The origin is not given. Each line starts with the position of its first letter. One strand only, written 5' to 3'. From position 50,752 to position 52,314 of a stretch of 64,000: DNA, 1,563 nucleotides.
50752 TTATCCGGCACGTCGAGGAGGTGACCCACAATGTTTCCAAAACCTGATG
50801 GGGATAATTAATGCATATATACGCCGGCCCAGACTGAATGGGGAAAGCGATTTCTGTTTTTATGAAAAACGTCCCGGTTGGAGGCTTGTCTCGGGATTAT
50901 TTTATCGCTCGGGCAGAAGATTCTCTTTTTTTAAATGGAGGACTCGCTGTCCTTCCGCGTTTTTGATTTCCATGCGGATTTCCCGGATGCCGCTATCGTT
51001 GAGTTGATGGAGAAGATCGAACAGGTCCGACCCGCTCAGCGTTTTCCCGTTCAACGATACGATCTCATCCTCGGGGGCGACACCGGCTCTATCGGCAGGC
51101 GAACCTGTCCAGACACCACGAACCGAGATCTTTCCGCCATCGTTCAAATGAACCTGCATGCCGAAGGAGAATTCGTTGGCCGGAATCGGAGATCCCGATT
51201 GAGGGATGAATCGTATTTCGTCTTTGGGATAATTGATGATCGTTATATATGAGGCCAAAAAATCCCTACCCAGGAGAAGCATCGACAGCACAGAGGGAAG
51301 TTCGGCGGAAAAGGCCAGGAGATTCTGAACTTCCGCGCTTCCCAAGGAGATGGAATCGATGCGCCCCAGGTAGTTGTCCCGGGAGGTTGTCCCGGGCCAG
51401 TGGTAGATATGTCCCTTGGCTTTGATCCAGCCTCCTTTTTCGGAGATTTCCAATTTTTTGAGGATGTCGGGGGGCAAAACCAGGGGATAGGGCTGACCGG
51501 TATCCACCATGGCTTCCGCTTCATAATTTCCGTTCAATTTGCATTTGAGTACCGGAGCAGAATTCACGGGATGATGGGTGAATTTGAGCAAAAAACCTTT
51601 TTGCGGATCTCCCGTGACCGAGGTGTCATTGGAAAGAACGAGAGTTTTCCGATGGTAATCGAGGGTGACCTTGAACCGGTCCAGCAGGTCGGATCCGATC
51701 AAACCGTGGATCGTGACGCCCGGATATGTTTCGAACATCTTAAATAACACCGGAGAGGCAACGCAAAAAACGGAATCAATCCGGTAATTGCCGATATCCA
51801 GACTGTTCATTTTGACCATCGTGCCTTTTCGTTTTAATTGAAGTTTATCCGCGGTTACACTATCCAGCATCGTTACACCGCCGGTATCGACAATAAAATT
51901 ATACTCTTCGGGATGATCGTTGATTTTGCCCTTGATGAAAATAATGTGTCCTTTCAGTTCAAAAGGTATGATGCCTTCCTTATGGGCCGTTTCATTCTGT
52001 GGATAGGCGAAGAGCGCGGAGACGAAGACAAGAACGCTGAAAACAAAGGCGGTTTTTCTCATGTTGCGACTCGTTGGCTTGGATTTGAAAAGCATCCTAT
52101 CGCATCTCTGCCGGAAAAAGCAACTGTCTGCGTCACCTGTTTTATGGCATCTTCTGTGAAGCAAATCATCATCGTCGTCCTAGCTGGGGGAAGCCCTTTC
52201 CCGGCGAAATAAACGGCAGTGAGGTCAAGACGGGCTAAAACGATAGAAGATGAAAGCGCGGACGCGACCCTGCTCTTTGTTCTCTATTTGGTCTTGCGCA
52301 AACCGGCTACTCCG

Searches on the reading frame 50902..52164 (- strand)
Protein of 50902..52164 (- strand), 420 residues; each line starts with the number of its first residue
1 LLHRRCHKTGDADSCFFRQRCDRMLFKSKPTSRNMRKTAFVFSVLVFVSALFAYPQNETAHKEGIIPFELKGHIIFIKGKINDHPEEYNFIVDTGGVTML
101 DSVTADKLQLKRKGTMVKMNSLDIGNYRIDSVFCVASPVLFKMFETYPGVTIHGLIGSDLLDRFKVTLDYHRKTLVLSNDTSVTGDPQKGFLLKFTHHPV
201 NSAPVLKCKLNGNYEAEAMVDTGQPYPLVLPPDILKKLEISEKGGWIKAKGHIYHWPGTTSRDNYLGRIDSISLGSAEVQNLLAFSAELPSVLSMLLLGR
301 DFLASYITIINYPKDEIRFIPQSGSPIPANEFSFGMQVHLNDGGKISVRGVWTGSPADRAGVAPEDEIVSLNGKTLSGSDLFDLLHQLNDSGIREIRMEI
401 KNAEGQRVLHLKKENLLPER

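Call 3: search_protein_families(library=pfam, proteins=[window:50902-52164:-], max_evalue=0.01)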
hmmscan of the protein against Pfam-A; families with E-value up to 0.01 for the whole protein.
window:50902-52164:- (420 aa): 5 families
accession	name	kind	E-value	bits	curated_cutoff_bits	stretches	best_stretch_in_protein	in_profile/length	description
PF13650.11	Asp_protease_2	-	3.7e-15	56.8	24.3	2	207-302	2-90/90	Aspartyl protease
PF13975.11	gag-asp_proteas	-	1.9e-12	48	28.2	1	207-304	2-91/92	gag-polyprotein putative aspartyl protease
PF17820.7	PDZ_6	-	3.9e-07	30.1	27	1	348-390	2-45/54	PDZ domain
PF00595.29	PDZ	-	3.4e-05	24.6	23.2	1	331-400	9-80/81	PDZ domain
PF13180.12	PDZ_2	-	0.00021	21.9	27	1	335-384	4-50/80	PDZ domain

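Call 5: search_protein_families(library=ncbifam, proteins=[window:50902-52059:-], max_evalue=0.1)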
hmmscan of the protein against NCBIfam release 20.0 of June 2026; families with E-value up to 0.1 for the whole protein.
window:50902-52059:- (385 aa): 10 families
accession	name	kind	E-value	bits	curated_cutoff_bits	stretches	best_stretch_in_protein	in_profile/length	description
TIGR00225.1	prc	subfamily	6.1e-09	35.4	218.6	1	300-377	54-130/335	C-terminal processing peptidase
TIGR03698.1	clan_AA_DTGF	subfamily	1.4e-06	28.5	57.35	0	179-207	15-43/107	clan AA aspartic protease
NF041199.1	trx7_PDZ_seleno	equivalog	8.7e-06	24.9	300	1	299-376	195-270/390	Trx7/PDZ domain-containing (seleno)protein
NF045588.1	Cterm_S41_CtpA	exception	0.00032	19.7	625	1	299-373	113-188/401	carboxyl-terminal processing protease CtpA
NF052377.1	lmo1851_S41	exception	0.00045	19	725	1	307-368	116-177/468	lmo1851 family serine protease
NF051464.1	tail_spec_CT441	exception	0.011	14.4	700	1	300-380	248-334/645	tail-specific protease Tsp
TIGR02037.1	degP_htrA_DO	subfamily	0.014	14.3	416.2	1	312-344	262-294/434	Do family serine endopeptidase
NF045589.1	Cterm_S41_CtpB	exception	0.014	14.1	633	1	300-369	120-190/416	carboxyl-terminal processing protease CtpB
NF009861.0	PRK13324.1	equivalog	0.044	13.3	495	1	44-101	116-176/258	type III pantothenate kinase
NF041521.1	HhoA_HhoB_HtrA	equivalog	0.052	12.8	450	1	304-380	258-333/335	HhoA/HhoB/HtrA family serine endopeptidase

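Call 7: find_homologous_proteins(query=window:50902-52059:-, max_evalue=0.00001)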
Query window:50902-52059:- (385 aa): 171 proteins with E <= 0.00001 among 3968 candidates; the best 120 are listed.
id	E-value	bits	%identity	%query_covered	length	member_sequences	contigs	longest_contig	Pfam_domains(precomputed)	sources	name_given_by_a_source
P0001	5.0e-258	873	100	100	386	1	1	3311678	PF13650.12,PF17820.8,PF13975.12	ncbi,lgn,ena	-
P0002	9.7e-221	751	86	100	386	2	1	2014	PF13650.12,PF17820.8,PF13180.13,PF13975.12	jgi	-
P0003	8.5e-216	734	84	100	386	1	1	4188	PF13650.12,PF17820.8,PF00595.30,PF13180.13,PF13975.12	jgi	-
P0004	2.5e-183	627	73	99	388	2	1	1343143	PF13650.12,PF17820.8,PF00595.30,PF13975.12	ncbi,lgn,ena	-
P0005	1.2e-182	625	73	99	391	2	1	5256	PF13650.12,PF17820.8,PF00595.30,PF13180.13,PF13975.12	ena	-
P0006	8.2e-181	619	71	100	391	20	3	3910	PF13650.12,PF17820.8,PF00595.30,PF13180.13,PF13975.12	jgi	jgi:predicted aspartyl protease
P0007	7.5e-180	616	72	96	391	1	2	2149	PF13650.12,PF17820.8,PF00595.30,PF13975.12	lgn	-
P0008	4.9e-178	610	72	99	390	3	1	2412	PF13650.12,PF17820.8,PF00595.30,PF13180.13,PF13975.12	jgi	jgi:hypothetical protein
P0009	6.1e-178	610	70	99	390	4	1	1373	PF13650.12,PF17820.8,PF00595.30,PF13975.12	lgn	-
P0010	3.4e-177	607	70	100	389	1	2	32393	PF13650.12,PF17820.8,PF00595.30,PF13180.13,PF13975.12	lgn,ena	-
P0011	7.9e-177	606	70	98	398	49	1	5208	PF13650.12,PF17820.8,PF00595.30,PF13180.13,PF13975.12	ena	-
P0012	7.1e-174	596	70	99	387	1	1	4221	PF13650.12,PF17820.8,PF00595.30,PF13975.12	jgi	-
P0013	3.5e-173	594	70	99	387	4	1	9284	PF13650.12,PF17820.8,PF00595.30,PF13975.12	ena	-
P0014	3.1e-172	591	69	96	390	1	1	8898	PF13650.12,PF17820.8,PF00595.30,PF13975.12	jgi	jgi:predicted aspartyl protease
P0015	8.3e-171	586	68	99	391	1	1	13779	PF13650.12,PF17820.8,PF13180.13,PF13975.12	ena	-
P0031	5.8e-97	343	42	100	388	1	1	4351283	PF13650.12,PF00595.30,PF13975.12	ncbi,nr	ncbi:MAG: aspartyl protease family protein [Candidatus Aminicenantes bacterium]|nr:MAG: aspartyl pro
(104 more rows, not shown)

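Call 9: find_related_loci(query=A1, collection=genome_contigs, flank=10000)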
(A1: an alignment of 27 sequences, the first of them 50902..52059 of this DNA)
Query A1 (385 aa) in genome_contigs; peptide patterns used: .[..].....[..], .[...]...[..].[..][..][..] (x = any residue, [..] = any of these).
97 stretches matched a pattern; 28 encode a relative of the query (tblastn E <= 1e-3); 28 distinct loci.
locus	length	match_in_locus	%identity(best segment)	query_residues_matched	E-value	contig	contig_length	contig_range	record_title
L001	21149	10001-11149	73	2-384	0e+0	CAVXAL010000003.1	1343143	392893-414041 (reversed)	MAG: Candidatus Aminicenantes bacterium isolate MFD04408.bin.2.25 genome assembly, contig: contig_29302, whole genome sh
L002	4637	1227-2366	70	7-384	0e+0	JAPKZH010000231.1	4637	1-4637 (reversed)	MAG: Candidatus Aminicenantes bacterium isolate LacPavin_0920_SED5_MAG_55_12 LacPavin_0920_SED5_scaffold_164629, whole g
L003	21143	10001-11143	70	6-384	0e+0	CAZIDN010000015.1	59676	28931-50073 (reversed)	MAG TPA_asm: uncultured Eubacteriales bacterium isolate binchicken_co376_288 genome assembly, contig: NODE_363_length_59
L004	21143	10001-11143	45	1-382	6e-98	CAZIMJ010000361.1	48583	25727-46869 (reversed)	MAG TPA_asm: uncultured Eubacteriales bacterium isolate SRP185410_co1_364 genome assembly, contig: k141_2455092, whole g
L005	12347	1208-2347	40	1-382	7e-97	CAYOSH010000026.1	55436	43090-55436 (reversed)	MAG TPA_asm: uncultured Eubacteriales bacterium isolate SRP185410_co2_348 genome assembly, contig: NODE_490_length_55436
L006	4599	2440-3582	43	1-382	3e-95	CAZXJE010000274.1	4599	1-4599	MAG TPA_asm: uncultured Eubacteriales bacterium isolate SRP068000_co2_124 genome assembly, contig: NODE_29719_length_459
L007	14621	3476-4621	40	1-384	1e-92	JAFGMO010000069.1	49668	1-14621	MAG: Candidatus Aminicenantes bacterium isolate Zod_Metabat.480 k87_8656918, whole genome shotgun sequence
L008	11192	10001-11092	40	13-382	2e-91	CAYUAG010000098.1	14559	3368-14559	MAG TPA_asm: uncultured bacterium isolate SRP068000_co4_478 genome assembly, contig: NODE_5332_length_14559_cov_8.128172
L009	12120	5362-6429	42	30-382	4e-91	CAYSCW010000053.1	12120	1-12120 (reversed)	MAG TPA_asm: uncultured Eubacteriales bacterium isolate binchicken_co34_437 genome assembly, contig: NODE_9021_length_12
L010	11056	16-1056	40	29-378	1e-90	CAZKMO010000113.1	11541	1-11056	MAG TPA_asm: uncultured bacterium isolate binchicken_co89_50 genome assembly, contig: NODE_11114_length_11541_cov_5.1907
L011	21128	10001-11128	40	1-382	6e-91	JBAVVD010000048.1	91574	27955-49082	MAG: Candidatus Aminicenantales bacterium isolate MFD01647_ilm_asm_bin15 k127_200000, whole genome shotgun sequence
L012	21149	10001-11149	42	1-385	3e-97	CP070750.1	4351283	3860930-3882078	MAG: Candidatus Aminicenantes bacterium isolate bin34 chromosome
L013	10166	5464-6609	42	1-382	7e-89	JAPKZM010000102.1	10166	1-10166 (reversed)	MAG: Candidatus Aminicenantes bacterium isolate LacPavin_0920_SED5_MAG_56_9 LacPavin_0920_SED5_scaffold_2279074, whole g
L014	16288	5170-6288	37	1-378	1e-86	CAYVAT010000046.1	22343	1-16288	MAG TPA_asm: uncultured Eubacteriales bacterium isolate binchicken_co178_256 genome assembly, contig: NODE_3111_length_2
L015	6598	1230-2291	39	26-382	7e-87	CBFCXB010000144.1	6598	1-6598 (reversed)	MAG TPA_asm: uncultured bacterium isolate ERR13917544_metabat2_3 genome assembly, contig: ERZ26802894.2613, whole genome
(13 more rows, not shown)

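Call 11: find_encoding_contigs(protein=P0001, flank=10000, max_places=3)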
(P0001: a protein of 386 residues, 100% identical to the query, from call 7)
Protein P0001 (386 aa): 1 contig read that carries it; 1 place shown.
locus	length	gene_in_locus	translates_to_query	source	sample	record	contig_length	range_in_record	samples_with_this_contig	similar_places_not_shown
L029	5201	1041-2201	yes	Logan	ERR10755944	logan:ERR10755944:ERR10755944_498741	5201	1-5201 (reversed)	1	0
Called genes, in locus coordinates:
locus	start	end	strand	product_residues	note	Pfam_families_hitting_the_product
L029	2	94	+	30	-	?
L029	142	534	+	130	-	-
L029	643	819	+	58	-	-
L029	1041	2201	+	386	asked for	PF13650:Asp_protease_2 (weak), PF13975:gag-asp_proteas (weak), PF17820:PDZ_6 (weak)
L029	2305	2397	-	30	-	-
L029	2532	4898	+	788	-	PF13581:HATPase_c_2 (faint), PF00512:HisKA, PF02518:HATPase_c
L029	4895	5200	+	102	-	?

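Call 12: find_encoding_contigs(protein=P0003, flank=10000, max_places=3)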
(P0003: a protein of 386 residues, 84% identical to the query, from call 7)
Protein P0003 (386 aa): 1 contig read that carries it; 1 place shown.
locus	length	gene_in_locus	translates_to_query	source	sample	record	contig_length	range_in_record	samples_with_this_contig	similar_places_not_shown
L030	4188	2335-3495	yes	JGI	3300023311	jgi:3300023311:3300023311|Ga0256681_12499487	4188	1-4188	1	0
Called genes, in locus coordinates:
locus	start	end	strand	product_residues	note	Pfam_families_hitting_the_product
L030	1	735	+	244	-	?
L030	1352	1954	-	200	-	PF00583:Acetyltransf_1, PF13673:Acetyltransf_10 (weak), PF13508:Acetyltransf_7, PF08445:FR47 (faint)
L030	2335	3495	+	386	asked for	PF00595:PDZ (faint), PF13650:Asp_protease_2 (faint), PF13180:PDZ_2 (faint), PF13975:gag-asp_proteas (weak), PF17820:PDZ_6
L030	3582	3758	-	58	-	-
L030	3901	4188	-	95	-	?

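Call 14: find_encoding_contigs(protein=P0002, flank=10000, max_places=3)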
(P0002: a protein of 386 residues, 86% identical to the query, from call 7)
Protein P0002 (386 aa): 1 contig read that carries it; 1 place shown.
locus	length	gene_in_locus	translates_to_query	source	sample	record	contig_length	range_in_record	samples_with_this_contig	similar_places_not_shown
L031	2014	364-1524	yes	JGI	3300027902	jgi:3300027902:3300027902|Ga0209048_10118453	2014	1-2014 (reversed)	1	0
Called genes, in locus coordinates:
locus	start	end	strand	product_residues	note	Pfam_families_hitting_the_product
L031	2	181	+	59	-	?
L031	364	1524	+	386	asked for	PF13180:PDZ_2 (faint), PF13650:Asp_protease_2 (weak), PF13975:gag-asp_proteas (weak), PF17820:PDZ_6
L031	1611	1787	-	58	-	-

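Call 16: find_encoding_contigs(protein=P0004, flank=6000, max_places=2)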
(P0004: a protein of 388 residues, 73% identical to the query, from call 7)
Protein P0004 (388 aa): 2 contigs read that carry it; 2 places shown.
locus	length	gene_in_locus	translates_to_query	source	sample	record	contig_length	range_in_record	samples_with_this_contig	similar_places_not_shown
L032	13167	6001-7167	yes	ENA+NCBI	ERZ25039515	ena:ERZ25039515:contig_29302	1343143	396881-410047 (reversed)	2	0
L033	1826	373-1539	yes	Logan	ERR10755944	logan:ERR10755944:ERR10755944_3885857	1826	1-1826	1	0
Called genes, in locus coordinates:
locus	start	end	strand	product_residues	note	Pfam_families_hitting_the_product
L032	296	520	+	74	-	PF02001:DUF134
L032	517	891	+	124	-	PF02579:Nitro_FeMo-Co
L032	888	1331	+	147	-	PF08821:CGGC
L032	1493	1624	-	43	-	-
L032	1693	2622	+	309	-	PF01374:Glyco_hydro_46, PF01471:PG_binding_1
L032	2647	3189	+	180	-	-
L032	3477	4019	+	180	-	PF07366:SnoaL, PF12680:SnoaL_2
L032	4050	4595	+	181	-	PF07366:SnoaL, PF12680:SnoaL_2, PF14534:DUF4440 (faint)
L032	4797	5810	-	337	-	PF02517:Rce1-like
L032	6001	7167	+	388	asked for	PF13975:gag-asp_proteas (faint), PF13650:Asp_protease_2 (weak), PF00595:PDZ (weak), PF17820:PDZ_6 (weak)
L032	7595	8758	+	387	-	PF13173:AAA_14, PF13635:DUF4143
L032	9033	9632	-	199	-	PF04893:Yip1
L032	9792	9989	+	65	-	PF02416:TatA_B_E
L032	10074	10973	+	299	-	PF00480:ROK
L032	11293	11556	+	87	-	PF00009:GTP_EFTU (weak)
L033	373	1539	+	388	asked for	PF13975:gag-asp_proteas (faint), PF13650:Asp_protease_2 (weak), PF00595:PDZ (weak), PF17820:PDZ_6 (weak)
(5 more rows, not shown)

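Call 17: find_encoding_contigs(protein=P0010, flank=6000, max_places=2)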
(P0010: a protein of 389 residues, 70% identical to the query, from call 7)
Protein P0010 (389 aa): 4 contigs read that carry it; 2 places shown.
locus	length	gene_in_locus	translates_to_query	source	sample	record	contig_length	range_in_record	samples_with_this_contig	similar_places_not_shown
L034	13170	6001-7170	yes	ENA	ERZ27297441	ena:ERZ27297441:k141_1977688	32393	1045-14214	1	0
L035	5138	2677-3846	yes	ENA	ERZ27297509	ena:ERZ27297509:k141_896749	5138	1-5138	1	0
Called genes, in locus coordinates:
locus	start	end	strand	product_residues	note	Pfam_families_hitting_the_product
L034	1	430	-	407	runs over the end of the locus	PF04279:IspA, PF00293:NUDIX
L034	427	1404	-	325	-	PF00294:PfkB, PF08543:Phos_pyr_kin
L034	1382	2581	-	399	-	PF04932:Wzy_C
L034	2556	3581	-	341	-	PF01075:Glyco_transf_9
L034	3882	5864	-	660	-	PF01551:Peptidase_M23, PF27332:TP_0781 (faint)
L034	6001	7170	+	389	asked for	PF13650:Asp_protease_2 (faint), PF13975:gag-asp_proteas (faint), PF00595:PDZ (weak), PF13180:PDZ_2 (faint), PF17820:PDZ_6 (weak)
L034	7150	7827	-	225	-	-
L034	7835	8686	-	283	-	PF01040:UbiA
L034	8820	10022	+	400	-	PF01969:Ni_insertion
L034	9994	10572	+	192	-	PF01227:GTP_cyclohydroI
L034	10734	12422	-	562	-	PF25145:NfeD1b_N (faint), PF01343:Peptidase_S49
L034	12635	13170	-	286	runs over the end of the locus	PF00892:EamA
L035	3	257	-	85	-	?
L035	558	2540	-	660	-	PF01551:Peptidase_M23, PF27332:TP_0781 (faint)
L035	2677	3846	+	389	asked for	PF13650:Asp_protease_2 (faint), PF13975:gag-asp_proteas (faint), PF00595:PDZ (weak), PF13180:PDZ_2 (faint), PF17820:PDZ_6 (weak)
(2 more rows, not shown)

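Call 18: find_encoding_contigs(protein=P0031, flank=6000, max_places=2)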
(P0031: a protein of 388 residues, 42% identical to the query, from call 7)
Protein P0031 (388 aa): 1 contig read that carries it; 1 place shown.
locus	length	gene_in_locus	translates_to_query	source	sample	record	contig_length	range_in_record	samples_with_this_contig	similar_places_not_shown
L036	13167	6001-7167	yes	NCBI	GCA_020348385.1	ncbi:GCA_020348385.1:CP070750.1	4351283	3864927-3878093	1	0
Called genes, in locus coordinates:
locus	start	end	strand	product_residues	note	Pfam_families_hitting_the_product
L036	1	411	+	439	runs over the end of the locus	PF07994:NAD_binding_5, PF01658:Inos-1-P_synth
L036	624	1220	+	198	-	-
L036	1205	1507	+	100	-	PF13601:HTH_34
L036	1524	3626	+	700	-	PF01979:Amidohydro_1, PF07719:TPR_2 (faint), PF13428:TPR_14 (faint), PF07969:Amidohydro_3, PF21033:RMD1-3 (weak), PF00515:TPR_1, PF13181:TPR_8 (weak)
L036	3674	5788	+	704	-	PF13715:CarbopepD_reg_2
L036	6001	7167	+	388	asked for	PF13650:Asp_protease_2 (faint), PF13975:gag-asp_proteas (faint), PF00595:PDZ (weak)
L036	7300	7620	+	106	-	PF03551:PadR (weak)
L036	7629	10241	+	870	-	PF12704:MacB_PCD, PF02687:FtsX, PF12704:MacB_PCD (weak), PF02687:FtsX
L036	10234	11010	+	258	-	-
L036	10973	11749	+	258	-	PF03572:Peptidase_S41 (faint)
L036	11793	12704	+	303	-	PF26550:Tricorn_2nd (faint), PF07676:PD40 (weak)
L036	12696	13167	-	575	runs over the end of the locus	PF07969:Amidohydro_3, PF01979:Amidohydro_1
